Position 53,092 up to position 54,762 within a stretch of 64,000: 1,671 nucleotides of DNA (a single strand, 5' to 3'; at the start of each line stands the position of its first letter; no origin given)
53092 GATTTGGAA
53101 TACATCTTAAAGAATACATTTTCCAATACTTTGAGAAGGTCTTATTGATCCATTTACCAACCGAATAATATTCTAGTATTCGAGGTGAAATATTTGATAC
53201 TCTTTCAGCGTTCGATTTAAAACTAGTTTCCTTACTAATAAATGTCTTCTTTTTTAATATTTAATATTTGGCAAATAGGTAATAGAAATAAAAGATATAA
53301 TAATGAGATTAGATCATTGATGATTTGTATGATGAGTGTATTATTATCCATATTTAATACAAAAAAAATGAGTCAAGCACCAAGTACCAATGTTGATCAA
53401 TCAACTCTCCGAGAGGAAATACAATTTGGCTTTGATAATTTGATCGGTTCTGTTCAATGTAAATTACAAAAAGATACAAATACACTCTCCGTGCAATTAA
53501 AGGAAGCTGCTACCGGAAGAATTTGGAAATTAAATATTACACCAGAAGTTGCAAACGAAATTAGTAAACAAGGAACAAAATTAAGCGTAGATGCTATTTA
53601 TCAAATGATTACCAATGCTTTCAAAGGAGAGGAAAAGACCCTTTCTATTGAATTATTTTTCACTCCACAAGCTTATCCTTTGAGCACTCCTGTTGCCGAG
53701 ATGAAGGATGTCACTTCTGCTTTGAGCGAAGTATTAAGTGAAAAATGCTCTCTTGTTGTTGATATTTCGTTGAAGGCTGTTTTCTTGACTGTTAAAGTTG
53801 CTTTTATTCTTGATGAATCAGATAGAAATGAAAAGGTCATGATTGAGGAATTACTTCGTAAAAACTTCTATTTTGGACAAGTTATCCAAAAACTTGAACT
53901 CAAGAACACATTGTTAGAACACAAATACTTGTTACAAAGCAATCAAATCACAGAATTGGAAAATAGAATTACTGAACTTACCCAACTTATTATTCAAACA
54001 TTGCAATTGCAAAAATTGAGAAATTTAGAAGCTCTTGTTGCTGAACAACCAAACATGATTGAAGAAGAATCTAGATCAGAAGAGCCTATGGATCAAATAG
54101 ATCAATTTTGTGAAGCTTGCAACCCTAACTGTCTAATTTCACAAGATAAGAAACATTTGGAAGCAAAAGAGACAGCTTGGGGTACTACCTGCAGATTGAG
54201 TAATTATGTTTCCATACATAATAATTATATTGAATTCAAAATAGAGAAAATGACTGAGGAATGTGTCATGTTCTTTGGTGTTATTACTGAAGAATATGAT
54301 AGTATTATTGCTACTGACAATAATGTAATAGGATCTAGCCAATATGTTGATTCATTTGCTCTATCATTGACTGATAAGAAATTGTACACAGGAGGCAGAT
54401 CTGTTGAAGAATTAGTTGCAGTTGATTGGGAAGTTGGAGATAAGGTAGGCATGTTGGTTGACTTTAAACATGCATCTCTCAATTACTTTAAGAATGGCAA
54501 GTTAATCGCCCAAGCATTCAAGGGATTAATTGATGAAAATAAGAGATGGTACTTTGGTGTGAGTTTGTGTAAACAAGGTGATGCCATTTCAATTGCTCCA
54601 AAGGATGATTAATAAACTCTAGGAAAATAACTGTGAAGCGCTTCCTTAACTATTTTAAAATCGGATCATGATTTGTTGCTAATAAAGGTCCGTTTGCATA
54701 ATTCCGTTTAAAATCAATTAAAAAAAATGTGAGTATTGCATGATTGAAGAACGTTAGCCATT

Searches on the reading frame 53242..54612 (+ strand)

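Call 31: search_protein_families(library=pfam, proteins=[window:53242-54612:+], max_evalue=0.00001)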
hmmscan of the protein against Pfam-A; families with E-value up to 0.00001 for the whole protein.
window:53242-54612:+ (456 aa): 1 family
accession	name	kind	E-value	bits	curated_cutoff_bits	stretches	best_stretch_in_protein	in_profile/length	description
PF00622.36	SPRY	-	2.7e-06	27.9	26.3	1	331-431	5-98/121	SPRY domain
